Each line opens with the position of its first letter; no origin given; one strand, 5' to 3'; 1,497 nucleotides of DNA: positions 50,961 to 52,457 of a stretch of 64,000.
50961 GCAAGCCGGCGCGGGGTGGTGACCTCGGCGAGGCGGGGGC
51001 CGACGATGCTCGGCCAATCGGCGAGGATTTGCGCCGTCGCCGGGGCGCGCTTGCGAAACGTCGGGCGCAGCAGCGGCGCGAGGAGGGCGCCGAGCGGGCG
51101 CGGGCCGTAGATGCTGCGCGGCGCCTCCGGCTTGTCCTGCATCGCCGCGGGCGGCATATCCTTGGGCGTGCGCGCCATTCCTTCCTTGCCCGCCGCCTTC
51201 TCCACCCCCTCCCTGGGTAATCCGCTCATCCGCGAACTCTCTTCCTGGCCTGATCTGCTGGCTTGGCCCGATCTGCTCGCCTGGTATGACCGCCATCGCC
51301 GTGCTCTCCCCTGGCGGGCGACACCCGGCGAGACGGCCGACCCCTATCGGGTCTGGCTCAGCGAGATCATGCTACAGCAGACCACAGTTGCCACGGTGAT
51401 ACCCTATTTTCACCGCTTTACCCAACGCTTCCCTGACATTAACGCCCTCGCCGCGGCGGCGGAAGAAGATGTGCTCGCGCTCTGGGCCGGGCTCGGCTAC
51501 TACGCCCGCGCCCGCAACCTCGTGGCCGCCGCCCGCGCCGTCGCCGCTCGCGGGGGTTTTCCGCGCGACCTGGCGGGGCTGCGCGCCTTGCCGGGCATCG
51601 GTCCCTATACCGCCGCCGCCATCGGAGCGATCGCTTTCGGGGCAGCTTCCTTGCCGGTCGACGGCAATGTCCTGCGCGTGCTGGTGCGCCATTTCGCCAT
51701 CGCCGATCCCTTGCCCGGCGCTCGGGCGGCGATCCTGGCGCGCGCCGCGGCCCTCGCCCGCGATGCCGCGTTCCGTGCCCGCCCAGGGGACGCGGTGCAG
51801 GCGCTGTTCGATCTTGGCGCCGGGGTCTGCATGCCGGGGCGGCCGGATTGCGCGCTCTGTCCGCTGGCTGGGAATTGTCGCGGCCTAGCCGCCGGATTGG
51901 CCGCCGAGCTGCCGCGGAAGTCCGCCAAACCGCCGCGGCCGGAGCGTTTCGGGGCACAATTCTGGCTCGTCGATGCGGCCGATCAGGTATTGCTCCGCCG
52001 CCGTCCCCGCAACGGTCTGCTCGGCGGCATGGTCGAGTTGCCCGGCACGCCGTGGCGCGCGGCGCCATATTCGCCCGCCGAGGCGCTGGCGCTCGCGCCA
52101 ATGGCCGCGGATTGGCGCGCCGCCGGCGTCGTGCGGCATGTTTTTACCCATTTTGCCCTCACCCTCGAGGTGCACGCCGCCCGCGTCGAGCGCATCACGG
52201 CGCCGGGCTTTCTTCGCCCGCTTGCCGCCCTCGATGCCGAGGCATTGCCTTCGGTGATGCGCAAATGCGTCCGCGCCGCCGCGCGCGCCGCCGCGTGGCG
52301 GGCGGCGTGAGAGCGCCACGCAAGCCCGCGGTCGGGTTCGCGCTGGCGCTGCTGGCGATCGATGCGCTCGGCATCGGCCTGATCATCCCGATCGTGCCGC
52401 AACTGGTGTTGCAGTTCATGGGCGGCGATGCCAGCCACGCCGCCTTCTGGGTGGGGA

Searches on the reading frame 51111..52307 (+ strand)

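Call 68: search_protein_families(library=pfam, proteins=[window:51111-52307:+], max_evalue=0.00001)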
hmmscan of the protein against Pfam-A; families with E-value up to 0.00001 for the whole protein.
window:51111-52307:+ (399 aa): 3 families
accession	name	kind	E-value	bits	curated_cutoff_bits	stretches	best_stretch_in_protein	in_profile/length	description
PF00730.31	HhH-GPD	-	4.1e-19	69.3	26.2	1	84-201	2-94/108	HhH-GPD superfamily base excision DNA repair protein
PF14815.12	NUDIX_4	-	1.1e-18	67.5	35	1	284-388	3-112/113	NUDIX domain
PF00633.29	HHH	-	9.1e-06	25.7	24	0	148-171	4-27/30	Helix-hairpin-helix motif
